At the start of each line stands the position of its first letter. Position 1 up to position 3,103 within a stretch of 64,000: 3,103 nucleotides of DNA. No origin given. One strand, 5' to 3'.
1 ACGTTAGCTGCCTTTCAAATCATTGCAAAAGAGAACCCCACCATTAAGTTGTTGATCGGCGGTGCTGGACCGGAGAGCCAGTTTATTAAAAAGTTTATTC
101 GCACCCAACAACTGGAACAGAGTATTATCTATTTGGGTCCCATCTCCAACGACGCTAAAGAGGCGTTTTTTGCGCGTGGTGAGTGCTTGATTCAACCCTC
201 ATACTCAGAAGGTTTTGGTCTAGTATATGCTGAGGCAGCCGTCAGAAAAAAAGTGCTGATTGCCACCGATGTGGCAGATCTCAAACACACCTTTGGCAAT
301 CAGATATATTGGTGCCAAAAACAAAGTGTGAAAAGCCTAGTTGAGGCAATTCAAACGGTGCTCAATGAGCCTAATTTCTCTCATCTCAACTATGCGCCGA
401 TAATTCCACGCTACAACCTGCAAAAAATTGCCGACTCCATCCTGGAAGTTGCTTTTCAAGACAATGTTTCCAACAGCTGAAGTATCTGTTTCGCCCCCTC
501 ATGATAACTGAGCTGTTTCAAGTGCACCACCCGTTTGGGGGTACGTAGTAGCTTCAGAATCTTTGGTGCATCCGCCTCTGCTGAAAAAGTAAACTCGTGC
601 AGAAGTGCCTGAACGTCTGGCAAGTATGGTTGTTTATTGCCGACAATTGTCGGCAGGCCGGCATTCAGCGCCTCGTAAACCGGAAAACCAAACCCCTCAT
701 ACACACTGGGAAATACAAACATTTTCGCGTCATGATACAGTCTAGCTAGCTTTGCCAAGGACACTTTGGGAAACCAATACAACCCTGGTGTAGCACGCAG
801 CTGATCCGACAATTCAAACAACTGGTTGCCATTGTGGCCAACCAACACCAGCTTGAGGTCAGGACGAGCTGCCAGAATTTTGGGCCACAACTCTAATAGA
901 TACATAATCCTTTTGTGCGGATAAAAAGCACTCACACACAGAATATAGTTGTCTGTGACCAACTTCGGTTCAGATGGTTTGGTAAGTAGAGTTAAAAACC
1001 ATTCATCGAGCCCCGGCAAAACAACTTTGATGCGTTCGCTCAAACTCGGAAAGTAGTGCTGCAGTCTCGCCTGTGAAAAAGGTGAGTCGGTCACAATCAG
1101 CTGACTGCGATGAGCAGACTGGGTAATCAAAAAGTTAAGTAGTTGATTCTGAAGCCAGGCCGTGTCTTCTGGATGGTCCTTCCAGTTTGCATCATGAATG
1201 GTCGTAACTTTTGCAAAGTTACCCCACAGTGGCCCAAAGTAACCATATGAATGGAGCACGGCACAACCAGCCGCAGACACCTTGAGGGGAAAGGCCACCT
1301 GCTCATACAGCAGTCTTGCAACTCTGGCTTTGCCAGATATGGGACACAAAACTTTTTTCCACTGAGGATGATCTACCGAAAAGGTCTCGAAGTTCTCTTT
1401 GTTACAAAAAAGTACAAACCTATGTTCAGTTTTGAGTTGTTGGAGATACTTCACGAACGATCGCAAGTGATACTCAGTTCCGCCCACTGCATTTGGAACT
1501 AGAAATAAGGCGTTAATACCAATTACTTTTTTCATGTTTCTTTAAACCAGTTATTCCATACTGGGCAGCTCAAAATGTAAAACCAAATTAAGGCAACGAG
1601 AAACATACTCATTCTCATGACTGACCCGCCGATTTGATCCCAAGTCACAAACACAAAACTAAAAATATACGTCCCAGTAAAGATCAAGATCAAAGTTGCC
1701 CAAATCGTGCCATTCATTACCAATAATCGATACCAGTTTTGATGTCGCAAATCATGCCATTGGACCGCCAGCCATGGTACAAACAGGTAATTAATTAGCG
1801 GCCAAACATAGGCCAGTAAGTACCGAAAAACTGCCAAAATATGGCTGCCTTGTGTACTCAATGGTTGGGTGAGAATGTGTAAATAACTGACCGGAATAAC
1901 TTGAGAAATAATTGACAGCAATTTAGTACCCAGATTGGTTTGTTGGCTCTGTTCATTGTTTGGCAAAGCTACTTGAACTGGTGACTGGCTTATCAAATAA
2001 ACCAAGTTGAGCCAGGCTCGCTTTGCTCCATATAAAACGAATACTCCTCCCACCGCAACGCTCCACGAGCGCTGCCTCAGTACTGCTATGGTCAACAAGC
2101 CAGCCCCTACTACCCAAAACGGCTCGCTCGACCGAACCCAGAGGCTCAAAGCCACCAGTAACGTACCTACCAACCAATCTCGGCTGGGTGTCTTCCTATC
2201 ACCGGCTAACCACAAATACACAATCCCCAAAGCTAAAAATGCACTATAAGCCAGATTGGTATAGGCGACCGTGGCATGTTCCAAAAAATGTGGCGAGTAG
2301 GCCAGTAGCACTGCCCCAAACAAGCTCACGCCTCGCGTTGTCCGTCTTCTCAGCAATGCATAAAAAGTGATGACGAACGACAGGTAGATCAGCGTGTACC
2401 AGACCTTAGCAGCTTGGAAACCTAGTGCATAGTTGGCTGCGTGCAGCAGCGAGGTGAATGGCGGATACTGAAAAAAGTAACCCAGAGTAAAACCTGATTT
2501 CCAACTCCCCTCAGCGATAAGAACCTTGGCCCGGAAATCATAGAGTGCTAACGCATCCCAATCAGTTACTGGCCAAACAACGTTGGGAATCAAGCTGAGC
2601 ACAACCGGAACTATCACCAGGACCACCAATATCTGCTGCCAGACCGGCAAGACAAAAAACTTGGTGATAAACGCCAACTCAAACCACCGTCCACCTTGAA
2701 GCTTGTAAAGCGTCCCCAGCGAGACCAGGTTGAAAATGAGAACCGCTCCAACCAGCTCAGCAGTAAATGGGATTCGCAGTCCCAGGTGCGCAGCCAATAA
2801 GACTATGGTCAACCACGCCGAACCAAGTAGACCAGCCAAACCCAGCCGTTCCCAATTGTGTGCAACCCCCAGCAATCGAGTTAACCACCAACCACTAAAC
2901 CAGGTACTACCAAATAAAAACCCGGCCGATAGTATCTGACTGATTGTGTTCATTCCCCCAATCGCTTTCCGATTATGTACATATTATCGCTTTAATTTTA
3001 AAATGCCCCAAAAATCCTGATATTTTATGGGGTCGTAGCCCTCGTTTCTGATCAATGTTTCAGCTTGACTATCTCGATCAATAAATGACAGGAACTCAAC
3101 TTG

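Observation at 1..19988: Approximately 20-kb cell-envelope glycosylation island rich in GT-C membrane glycosyltransferases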

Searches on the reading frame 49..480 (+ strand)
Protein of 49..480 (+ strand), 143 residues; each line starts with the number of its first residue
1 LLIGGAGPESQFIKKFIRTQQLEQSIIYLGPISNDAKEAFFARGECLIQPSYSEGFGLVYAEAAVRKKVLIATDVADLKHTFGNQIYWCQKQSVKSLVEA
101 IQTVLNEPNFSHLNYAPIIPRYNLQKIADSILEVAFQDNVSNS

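Call 9: search_protein_families(library=pfam, proteins=[window:49-480:+], max_evalue=10)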
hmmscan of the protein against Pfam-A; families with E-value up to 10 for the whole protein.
window:49-480:+ (143 aa): 3 families
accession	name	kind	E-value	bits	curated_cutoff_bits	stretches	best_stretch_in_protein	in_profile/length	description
PF00534.26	Glycos_transf_1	-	1.3e-16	61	26.4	1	2-110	51-161/172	Glycosyl transferases group 1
PF13692.12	Glyco_trans_1_4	-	1.3e-12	48.6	27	1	2-106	37-141/142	Glycosyl transferases group 1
PF20706.3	GT4-conflict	-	0.063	12.7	26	1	42-65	280-303/385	Family 4 Glycosyltransferase in conflict systems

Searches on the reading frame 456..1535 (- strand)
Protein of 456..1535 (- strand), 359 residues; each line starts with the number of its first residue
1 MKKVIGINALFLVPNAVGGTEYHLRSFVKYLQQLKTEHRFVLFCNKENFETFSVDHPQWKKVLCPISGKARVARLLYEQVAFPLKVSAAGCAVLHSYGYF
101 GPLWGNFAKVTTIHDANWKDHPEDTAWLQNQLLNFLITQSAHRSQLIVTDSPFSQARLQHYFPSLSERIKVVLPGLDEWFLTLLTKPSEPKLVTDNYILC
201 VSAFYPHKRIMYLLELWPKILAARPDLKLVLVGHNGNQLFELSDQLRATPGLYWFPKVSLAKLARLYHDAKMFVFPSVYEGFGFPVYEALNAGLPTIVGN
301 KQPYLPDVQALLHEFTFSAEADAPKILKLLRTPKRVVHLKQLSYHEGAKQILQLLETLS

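Call 3: search_protein_families(library=pfam, proteins=[window:456-1535:-], max_evalue=0.01)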
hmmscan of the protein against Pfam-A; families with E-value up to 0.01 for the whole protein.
window:456-1535:- (359 aa): 4 families
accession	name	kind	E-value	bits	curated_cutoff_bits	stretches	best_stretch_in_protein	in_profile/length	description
PF00534.26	Glycos_transf_1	-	1.6e-24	86.8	26.4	1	189-308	9-130/172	Glycosyl transferases group 1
PF13692.12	Glyco_trans_1_4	-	1e-18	68.4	27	1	196-307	2-113/142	Glycosyl transferases group 1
PF13439.12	Glyco_transf_4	-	4.9e-11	43.4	28.5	1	17-177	1-167/170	Glycosyltransferase Family 4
PF20706.3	GT4-conflict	-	3e-06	26.9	26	1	259-300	271-312/385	Family 4 Glycosyltransferase in conflict systems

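Call 5: search_protein_families(library=ncbifam, proteins=[window:456-1535:-], max_evalue=0.01)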
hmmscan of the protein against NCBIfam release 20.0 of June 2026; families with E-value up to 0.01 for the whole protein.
window:456-1535:- (359 aa): 15 families
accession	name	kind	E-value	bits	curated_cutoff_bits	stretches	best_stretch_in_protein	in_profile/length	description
TIGR04047.1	MSMEG_0565_glyc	hypoth_equivalog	5e-12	45.6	259.85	1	196-309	194-316/373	MSMEG_0565 family glycosyltransferase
NF038229.1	Glyco4_Geo_Pelo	equivalog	3.5e-09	36.1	400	1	138-300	104-272/338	GPMC system family 4 glycosyltransferase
NF038295.1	EPS_HpsP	equivalog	3.4e-07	29.6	550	1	197-311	209-329/388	hormogonium polysaccharide biosynthesis glycosyltransferase HpsP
TIGR04157.1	glyco_rSAM_CFB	subfamily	4.2e-07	29.3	400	1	92-300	120-331/406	TIGR04157 family glycosyltransferase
TIGR03999.1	thiol_BshA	equivalog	4.1e-05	22.7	273.7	1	195-300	199-303/375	N-acetyl-alpha-D-glucosaminyl L-malate synthase BshA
TIGR02149.1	glgA_Coryne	subfamily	4.2e-05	22.8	302.4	1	247-298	260-312/391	glycogen synthase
NF047880.1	glyco_SdgA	exception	5.5e-05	21.9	800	1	193-298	313-418/488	serine-aspartate repeat adhesin O-glycosyltransferase SdgA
TIGR03088.1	stp2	hypoth_equivalog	0.00013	21.2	409.05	1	222-298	225-301/374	TIGR03088 family PEP-CTERM/XrtA system glycosyltransferase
TIGR03449.1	mycothiol_MshA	equivalog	0.00086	18.3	462.5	1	146-298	167-332/406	D-inositol-3-phosphate glycosyltransferase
NF047881.1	glyco_SdgB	exception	0.00086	18.1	800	1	196-298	322-424/496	serine-aspartate repeat adhesin O-glycosyltransferase SdgB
NF038255.1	exopoly_VpsD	equivalog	0.0013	17.7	300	1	202-298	210-311/381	VpsD family glycosyltransferase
TIGR02470.1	sucr_synth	equivalog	0.0013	16.9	810.4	1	256-298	629-672/784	sucrose synthase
TIGR02918.1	TIGR02918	equivalog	0.0017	17.1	574.6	1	196-297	320-420/500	accessory Sec system glycosyltransferase GtfA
NF041010.1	glycosy_Agl16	equivalog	0.0043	16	575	0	166-308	155-292/352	glycosylation protein Agl16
NF041876.1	EPS_EpsE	equivalog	0.0086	15.4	400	0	167-299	186-325/389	exopolysaccharide biosynthesis GT4 family glycosyltransferase EpsE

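Call 13: find_encoding_contigs(protein=window:456-1535:-, flank=10000, max_places=4)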
Protein window:456-1535:- (359 aa): 11 contigs read that carry it; 4 places shown.
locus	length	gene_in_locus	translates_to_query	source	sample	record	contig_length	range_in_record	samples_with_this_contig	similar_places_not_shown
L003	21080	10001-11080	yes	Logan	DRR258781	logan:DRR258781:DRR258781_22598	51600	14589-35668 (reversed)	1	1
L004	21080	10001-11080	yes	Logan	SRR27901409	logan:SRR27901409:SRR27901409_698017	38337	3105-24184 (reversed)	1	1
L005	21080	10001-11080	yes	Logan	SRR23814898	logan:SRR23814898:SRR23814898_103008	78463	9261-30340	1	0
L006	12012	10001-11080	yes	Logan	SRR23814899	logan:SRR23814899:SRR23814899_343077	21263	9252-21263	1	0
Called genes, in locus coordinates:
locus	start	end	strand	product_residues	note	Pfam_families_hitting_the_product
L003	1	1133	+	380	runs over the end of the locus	-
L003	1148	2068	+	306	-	PF01073:3Beta_HSD, PF01370:Epimerase, PF02719:Polysacc_synt_2, PF04321:RmlD_sub_bind, PF05368:NmrA (weak), PF13460:NAD_binding_10, PF16363:GDP_Man_Dehyd, PF07993:NAD_binding_4 (weak)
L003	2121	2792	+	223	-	PF13641:Glyco_tranf_2_3, PF00535:Glycos_transf_2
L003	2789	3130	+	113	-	PF10066:DUF2304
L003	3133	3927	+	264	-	PF00535:Glycos_transf_2, PF10111:Glyco_tranf_2_2 (weak), PF13641:Glyco_tranf_2_3 (weak)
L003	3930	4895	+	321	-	PF01073:3Beta_HSD (faint), PF01370:Epimerase, PF16363:GDP_Man_Dehyd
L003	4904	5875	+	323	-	PF00535:Glycos_transf_2, PF13641:Glyco_tranf_2_3 (weak)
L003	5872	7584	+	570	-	-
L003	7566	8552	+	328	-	-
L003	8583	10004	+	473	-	-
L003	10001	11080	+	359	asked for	PF13439:Glyco_transf_4, PF00534:Glycos_transf_1, PF13692:Glyco_trans_1_4, PF20706:GT4-conflict (weak)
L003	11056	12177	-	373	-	PF13439:Glyco_transf_4, PF13579:Glyco_trans_4_4, PF20706:GT4-conflict (weak), PF00534:Glycos_transf_1, PF13692:Glyco_trans_1_4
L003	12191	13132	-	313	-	-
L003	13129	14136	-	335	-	PF07507:WavE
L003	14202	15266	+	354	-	PF13524:Glyco_trans_1_2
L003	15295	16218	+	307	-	PF00535:Glycos_transf_2, PF10111:Glyco_tranf_2_2, PF13641:Glyco_tranf_2_3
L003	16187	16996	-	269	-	-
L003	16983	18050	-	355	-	PF13524:Glyco_trans_1_2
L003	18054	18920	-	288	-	PF03009:GDPD (faint)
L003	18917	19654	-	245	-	PF00483:NTP_transferase, PF12804:NTP_transf_3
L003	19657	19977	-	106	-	-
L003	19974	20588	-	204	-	PF00702:Hydrolase, PF13419:HAD_2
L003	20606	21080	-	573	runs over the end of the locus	PF00535:Glycos_transf_2, PF13641:Glyco_tranf_2_3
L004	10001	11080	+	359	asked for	PF13439:Glyco_transf_4, PF00534:Glycos_transf_1, PF13692:Glyco_trans_1_4, PF20706:GT4-conflict (weak)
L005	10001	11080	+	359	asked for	PF13439:Glyco_transf_4, PF00534:Glycos_transf_1, PF13692:Glyco_trans_1_4, PF20706:GT4-conflict (weak)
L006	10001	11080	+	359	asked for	PF13439:Glyco_transf_4, PF00534:Glycos_transf_1, PF13692:Glyco_trans_1_4, PF20706:GT4-conflict (weak)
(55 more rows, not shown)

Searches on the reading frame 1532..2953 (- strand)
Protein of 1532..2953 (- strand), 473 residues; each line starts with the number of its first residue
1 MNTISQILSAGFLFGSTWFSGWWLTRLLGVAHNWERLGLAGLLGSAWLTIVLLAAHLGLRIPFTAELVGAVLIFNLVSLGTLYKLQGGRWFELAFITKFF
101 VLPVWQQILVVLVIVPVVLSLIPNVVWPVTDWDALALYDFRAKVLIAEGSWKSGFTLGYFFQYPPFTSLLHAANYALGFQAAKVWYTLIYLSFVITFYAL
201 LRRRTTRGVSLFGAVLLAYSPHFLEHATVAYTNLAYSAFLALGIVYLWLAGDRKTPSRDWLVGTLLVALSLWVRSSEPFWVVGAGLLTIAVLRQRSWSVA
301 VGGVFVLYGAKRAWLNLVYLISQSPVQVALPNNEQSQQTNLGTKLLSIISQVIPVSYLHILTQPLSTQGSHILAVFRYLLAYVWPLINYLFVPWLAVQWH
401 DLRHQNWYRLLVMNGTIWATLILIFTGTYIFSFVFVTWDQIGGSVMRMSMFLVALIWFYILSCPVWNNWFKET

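Call 3: search_protein_families(library=pfam, proteins=[window:1532-2953:-], max_evalue=0.01)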
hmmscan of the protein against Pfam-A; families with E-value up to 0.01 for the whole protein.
window:1532-2953:- (473 aa): 0 families

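Call 5: search_protein_families(library=ncbifam, proteins=[window:1532-2953:-], max_evalue=0.01)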
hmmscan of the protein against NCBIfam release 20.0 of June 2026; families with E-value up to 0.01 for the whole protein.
window:1532-2953:- (473 aa): 0 families

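Call 9: search_protein_families(library=pfam, proteins=[window:1532-2953:-], max_evalue=10)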
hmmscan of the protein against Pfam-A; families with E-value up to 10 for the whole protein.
window:1532-2953:- (473 aa): 2 families
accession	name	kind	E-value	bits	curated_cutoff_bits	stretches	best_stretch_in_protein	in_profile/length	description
PF17431.7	YpmT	-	0.61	10.6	25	1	217-254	22-59/60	Uncharacterized YmpT-like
PF13721.11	SecD-TM1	-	3.7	8.5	30.5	0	103-126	5-28/103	SecD export protein N-terminal TM region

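Call 32: find_homologous_proteins(query=window:1532-2953:-)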
Query window:1532-2953:- (473 aa): 35 proteins with E <= 0.001 among 8000 candidates.
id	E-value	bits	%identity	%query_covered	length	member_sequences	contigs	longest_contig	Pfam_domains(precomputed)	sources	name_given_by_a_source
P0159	0.0e+0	1039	100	100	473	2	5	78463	-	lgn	-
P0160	1.2e-89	320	41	92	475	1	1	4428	-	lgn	-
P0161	5.0e-85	304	39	94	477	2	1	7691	-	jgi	jgi:hypothetical protein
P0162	1.1e-84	303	40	96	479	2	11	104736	PF13231.13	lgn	-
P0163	6.0e-82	294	41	96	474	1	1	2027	PF13231.13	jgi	jgi:hypothetical protein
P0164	9.6e-82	294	37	95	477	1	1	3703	-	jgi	jgi:hypothetical protein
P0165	4.8e-80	288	38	95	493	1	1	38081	-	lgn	-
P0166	1.8e-77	280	41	95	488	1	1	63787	-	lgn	-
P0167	1.6e-70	257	37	97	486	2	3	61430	-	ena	-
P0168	8.0e-70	254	36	96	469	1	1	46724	-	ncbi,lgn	-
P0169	1.4e-69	254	40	75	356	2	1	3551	-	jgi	-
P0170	2.4e-67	246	38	79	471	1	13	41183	-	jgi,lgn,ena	-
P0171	1.7e-66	243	35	96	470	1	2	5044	-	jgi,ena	-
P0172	5.0e-66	242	40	75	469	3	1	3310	-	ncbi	-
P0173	1.1e-65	241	40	77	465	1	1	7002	-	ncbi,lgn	-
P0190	1.8e-40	158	34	72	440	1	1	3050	PF13231.13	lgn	-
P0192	5.3e-37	146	30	93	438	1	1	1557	PF13231.13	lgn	-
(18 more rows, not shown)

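Call 51: predict_structure(alignment_id=A5)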
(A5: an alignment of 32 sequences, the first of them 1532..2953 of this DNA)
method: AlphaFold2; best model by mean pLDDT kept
length: 473 residues; sequences in the alignment: 32
mean_pLDDT: 88.9   pTM: 0.90
mean pLDDT of the five models: 88.9, 88.7, 88.6, 86.7, 86.1
residues with pLDDT >= 90: 311; 70-90: 120; 50-70: 24; < 50: 18
segments of 3 or more residues with pLDDT < 50: 132-135, 326-339
pLDDT, mean of each block of 10 residues (from residue 1): 94 97 95 96 97 92 97 96 86 82 95 97 84 64 92 78 87 96 96 98 96 98 92 94 96 85 96 87 85 83 90 84 56 47 64 70 95 97 97 97 94 94 94 90 91 98 91 80
secondary structure, 60 per line:
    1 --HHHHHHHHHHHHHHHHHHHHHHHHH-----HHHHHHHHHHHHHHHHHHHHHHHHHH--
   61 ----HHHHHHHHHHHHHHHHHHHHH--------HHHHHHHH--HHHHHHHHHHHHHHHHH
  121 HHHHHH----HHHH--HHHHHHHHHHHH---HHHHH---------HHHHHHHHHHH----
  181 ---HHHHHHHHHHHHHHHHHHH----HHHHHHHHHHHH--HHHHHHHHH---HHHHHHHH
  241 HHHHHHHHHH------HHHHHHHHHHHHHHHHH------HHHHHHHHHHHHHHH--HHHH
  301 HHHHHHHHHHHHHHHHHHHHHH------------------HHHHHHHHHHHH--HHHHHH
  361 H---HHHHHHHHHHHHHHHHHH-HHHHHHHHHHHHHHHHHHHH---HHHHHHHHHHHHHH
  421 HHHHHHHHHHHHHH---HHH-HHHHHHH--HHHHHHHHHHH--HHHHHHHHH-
elements in order: H3-27 H33-58 H65-85 H94-101 H104-126 H131-134 H137-148 H152-156 H166-176 H184-202 H207-218 H221-229 H233-250 H257-273 H280-294 H297-322 H341-352 H355-361 H365-382 H384-403 H407-434 H442-448 H451-461 H464-472

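Call 53: fold_search(model_id=the predicted structure, library=pdb)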
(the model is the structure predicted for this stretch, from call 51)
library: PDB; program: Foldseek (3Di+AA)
matches with E <= 10: 41; with E <= 0.001: 0
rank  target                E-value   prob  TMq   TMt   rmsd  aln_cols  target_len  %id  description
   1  5f15                  2.5e-02  1.00  0.34  0.30  19.0       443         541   14  Crystal Structure of ArnT from Cupriavidus metallidurans bound to Undecaprenyl phosphate (released 2016-02-17)
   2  9n9j_I                7.2e-02  0.97  0.34  0.25  19.2       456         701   12  Structure of a GRP94 folding intermediate engaged with a CCDC134- and FKBP11-bound secretory translocon (released 2025-11-19)
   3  5gmy_A                1.2e-01  0.98  0.38  0.23  14.7       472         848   10  Crystal structure of the Archaeoglobus fulgidus oligosaccharyltransferase (O29867_ARCFU) tethered with an acceptor pep (released 2017-02-01)
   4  8age_A                1.4e-01  0.98  0.38  0.30  11.3       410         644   11  Structure of yeast oligosaccharylransferase complex with acceptor peptide bound (released 2022-12-07)
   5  8agc_A                1.7e-01  0.95  0.37  0.27  14.6       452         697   12  Structure of yeast oligosaccharylransferase complex with lipid-linked oligosaccharide and non-acceptor peptide bound (released 2022-12-07)
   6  3waj                  1.7e-01  0.89  0.28  0.18  17.8       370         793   13  Crystal structure of the Archaeoglobus fulgidus oligosaccharyltransferase (O29867_ARCFU) complex with Zn and sulfate (released 2013-10-30)
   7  8b6l_I                2.3e-01  0.97  0.40  0.29  14.1       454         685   12  Subtomogram average of the human Sec61-TRAP-OSTA-translocon (released 2022-12-07)
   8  6ezn_F                2.3e-01  0.96  0.39  0.30  12.5       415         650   11  Cryo-EM structure of the yeast oligosaccharyltransferase (OST) complex (released 2018-01-17)
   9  8agb_A                3.1e-01  0.93  0.38  0.30  12.5       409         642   12  Structure of yeast oligosaccharylransferase complex with lipid-linked oligosaccharide bound (released 2022-12-07)
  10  8pn9_A                4.4e-01  0.91  0.38  0.29  12.8       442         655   13  Structure of human oligosaccharyltransferase OST-A complex bound to NGI-1 (released 2024-05-08)
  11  9dm7_A                4.6e-01  0.87  0.29  0.35   6.7       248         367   15  mannosyltransferase PimE in complex with Fab_E6 (released 2025-06-25)
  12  8if8_C                5.4e-01  0.25  0.25  0.21  23.8       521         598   15  Arabinosyltransferase AftA (released 2023-05-31)
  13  6p25_B                5.9e-01  0.75  0.27  0.20   7.0       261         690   13  Structure of S. cerevisiae protein O-mannosyltransferase Pmt1-Pmt2 complex bound to the sugar donor and a peptide acce (released 2019-07-10)
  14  7oci_F                6.4e-01  0.87  0.40  0.31  10.4       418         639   11  Cryo-EM structure of yeast Ost6p containing oligosaccharyltransferase complex (released 2022-02-16)
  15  9s6t_A                1.1e+00  0.82  0.40  0.40   7.9       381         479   14  Ternary cryo-EM structure of chicken ALG12 with Dol25-PP-GlcNAc2Man7, Dol25-P-Man, and Fab (released 2026-03-18)
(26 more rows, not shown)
